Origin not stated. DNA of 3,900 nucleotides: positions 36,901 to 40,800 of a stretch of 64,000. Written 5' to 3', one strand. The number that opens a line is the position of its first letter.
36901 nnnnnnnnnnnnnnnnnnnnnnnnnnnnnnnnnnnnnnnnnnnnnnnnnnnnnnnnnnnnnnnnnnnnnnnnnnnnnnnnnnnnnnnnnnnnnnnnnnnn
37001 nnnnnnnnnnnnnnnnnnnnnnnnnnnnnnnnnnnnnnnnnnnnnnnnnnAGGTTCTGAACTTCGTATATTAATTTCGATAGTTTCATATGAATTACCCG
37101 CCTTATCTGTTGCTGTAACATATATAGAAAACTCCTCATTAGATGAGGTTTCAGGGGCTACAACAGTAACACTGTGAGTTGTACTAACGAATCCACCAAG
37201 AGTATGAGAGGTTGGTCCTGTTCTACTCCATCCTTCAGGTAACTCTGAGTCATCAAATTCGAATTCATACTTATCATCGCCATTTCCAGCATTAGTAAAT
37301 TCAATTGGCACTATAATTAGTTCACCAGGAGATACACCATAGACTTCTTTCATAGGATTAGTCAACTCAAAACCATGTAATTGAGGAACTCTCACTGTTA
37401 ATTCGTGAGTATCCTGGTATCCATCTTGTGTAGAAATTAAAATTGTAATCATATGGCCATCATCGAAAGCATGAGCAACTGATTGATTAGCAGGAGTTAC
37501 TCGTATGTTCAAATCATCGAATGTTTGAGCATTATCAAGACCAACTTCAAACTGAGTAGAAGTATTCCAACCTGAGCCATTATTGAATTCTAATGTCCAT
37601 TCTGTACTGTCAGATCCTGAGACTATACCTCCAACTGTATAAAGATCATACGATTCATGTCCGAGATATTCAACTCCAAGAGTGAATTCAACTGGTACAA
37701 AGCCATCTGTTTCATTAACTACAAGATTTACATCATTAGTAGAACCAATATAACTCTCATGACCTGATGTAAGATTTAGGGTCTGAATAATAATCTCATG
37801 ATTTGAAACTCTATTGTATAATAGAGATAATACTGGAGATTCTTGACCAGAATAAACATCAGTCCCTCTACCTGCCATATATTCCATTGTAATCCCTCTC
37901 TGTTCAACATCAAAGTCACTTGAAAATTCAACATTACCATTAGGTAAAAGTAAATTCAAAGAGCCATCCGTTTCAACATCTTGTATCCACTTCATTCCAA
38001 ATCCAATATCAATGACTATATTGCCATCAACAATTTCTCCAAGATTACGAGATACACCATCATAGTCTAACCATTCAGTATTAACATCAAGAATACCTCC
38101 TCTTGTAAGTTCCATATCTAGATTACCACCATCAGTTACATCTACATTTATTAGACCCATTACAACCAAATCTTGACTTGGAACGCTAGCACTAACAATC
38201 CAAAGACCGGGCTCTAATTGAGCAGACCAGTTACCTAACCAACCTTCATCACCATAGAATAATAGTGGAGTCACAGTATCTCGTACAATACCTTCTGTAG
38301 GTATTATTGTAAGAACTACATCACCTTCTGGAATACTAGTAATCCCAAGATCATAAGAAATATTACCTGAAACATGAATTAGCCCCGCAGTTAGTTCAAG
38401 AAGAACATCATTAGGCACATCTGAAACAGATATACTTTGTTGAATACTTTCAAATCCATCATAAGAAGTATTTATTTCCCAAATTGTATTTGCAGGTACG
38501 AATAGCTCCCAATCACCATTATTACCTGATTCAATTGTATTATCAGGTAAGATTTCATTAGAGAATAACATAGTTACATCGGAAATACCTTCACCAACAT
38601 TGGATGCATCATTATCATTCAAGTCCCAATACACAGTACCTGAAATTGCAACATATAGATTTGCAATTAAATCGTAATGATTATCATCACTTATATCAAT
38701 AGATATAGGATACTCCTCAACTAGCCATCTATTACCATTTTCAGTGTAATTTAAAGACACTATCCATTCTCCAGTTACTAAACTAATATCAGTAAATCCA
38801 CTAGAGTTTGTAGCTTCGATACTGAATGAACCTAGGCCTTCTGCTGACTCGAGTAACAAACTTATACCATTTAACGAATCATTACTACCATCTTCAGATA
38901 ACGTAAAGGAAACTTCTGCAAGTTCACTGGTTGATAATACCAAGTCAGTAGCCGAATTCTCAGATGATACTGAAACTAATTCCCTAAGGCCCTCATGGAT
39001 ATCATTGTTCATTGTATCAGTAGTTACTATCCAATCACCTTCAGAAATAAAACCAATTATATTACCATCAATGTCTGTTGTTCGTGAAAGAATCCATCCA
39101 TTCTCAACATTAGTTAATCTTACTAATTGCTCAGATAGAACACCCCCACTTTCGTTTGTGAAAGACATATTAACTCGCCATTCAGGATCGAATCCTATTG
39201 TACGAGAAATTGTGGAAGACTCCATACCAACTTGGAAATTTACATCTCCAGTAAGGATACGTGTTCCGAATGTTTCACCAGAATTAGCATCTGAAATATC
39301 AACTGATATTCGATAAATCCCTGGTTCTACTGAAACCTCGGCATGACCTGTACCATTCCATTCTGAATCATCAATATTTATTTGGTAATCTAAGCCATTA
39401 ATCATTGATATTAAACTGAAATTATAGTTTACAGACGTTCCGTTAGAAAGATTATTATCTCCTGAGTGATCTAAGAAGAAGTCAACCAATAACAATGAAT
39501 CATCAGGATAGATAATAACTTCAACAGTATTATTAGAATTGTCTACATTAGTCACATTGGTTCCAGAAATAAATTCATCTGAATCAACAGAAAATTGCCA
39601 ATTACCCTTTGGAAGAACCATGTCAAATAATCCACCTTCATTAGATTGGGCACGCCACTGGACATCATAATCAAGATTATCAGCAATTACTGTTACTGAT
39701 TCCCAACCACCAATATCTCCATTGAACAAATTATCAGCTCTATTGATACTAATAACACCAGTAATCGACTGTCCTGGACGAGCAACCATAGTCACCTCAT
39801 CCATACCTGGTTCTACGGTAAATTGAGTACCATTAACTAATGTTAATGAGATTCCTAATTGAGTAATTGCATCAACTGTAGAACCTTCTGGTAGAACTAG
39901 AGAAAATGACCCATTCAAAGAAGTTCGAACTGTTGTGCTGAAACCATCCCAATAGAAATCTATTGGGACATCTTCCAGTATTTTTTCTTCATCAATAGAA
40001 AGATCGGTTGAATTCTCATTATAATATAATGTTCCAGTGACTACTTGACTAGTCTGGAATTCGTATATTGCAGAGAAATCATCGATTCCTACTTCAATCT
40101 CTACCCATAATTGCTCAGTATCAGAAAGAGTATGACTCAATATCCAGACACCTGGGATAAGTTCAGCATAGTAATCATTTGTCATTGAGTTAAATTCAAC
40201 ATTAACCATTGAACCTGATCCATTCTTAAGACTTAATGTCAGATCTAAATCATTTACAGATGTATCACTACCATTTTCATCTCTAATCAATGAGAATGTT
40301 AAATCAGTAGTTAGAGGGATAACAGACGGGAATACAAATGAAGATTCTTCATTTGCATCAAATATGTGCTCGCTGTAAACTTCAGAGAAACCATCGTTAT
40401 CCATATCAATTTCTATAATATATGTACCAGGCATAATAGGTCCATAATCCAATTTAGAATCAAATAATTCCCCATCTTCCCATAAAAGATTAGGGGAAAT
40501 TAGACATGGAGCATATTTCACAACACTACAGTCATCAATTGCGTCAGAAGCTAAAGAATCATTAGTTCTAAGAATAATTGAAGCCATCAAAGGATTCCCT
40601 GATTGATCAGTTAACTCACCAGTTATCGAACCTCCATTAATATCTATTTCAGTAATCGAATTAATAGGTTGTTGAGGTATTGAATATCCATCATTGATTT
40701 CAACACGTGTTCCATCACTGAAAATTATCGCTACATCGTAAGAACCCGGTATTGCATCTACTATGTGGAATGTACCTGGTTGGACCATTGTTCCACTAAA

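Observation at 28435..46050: Co-directional 17.6-kb block: mega-AglB -> S8 subtilase -> beta-helix surface protein -> wHTH-STAND-TPR regulator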

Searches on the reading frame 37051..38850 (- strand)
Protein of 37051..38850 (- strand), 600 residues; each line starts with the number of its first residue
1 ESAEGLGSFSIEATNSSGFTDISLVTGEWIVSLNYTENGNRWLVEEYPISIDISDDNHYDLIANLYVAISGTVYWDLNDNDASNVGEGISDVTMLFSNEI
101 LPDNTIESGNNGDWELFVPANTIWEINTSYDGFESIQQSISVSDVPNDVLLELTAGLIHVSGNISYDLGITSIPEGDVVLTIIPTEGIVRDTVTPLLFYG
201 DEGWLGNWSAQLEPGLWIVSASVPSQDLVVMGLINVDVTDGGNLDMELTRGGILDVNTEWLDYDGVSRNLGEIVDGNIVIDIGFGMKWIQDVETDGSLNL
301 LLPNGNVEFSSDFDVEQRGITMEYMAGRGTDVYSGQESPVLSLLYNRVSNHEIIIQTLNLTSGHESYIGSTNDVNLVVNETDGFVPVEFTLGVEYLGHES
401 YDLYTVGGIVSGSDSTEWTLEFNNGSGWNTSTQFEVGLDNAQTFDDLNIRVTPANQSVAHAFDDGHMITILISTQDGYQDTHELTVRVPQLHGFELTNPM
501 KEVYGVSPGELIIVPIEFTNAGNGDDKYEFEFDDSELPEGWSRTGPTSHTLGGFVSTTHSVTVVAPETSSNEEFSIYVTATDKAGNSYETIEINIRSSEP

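Call 75: search_protein_families(library=pfam, proteins=[window:37051-38850:-], max_evalue=0.5)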
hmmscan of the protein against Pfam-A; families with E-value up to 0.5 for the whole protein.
window:37051-38850:- (600 aa): 2 families
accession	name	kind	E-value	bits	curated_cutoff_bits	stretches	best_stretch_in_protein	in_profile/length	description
PF12245.14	Big_3_2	-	0.068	13.8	23.3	1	558-590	82-113/122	Bacterial Ig-like domain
PF11260.13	Spidroin_MaSp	-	0.16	12.8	25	1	135-160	43-71/85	Major ampullate spidroin 1 and 2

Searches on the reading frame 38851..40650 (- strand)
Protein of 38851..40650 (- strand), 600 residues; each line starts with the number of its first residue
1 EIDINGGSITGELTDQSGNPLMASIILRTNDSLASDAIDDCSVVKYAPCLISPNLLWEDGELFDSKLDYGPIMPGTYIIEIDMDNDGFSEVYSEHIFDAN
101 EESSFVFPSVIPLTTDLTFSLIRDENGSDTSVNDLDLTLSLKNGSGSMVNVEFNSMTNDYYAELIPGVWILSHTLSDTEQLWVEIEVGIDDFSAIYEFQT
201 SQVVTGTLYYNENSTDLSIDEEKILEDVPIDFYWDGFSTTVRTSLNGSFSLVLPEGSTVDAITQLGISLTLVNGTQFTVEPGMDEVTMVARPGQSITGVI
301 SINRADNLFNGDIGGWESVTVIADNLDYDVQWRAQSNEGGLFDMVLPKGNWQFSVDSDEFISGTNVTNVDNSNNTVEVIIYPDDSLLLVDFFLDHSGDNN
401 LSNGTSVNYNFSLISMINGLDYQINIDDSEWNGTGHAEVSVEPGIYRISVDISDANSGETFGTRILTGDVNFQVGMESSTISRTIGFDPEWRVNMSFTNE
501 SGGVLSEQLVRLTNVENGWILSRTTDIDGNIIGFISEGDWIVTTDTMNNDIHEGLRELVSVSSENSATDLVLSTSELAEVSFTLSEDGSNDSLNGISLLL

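Call 75: search_protein_families(library=pfam, proteins=[window:38851-40650:-], max_evalue=0.5)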
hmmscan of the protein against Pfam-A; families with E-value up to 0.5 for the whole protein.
window:38851-40650:- (600 aa): 3 families
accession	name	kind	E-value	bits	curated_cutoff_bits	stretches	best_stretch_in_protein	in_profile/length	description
PF13620.12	CarboxypepD_reg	-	1.6e-06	28.8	32.3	1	318-378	16-79/82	Carboxypeptidase regulatory-like domain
PF07495.19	Y_Y_Y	-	0.12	12.7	26.6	0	66-94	29-57/65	Y_Y_Y domain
PF13860.13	FlgD_ig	-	0.2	12.1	27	0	430-452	53-75/79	FlgD Ig-like domain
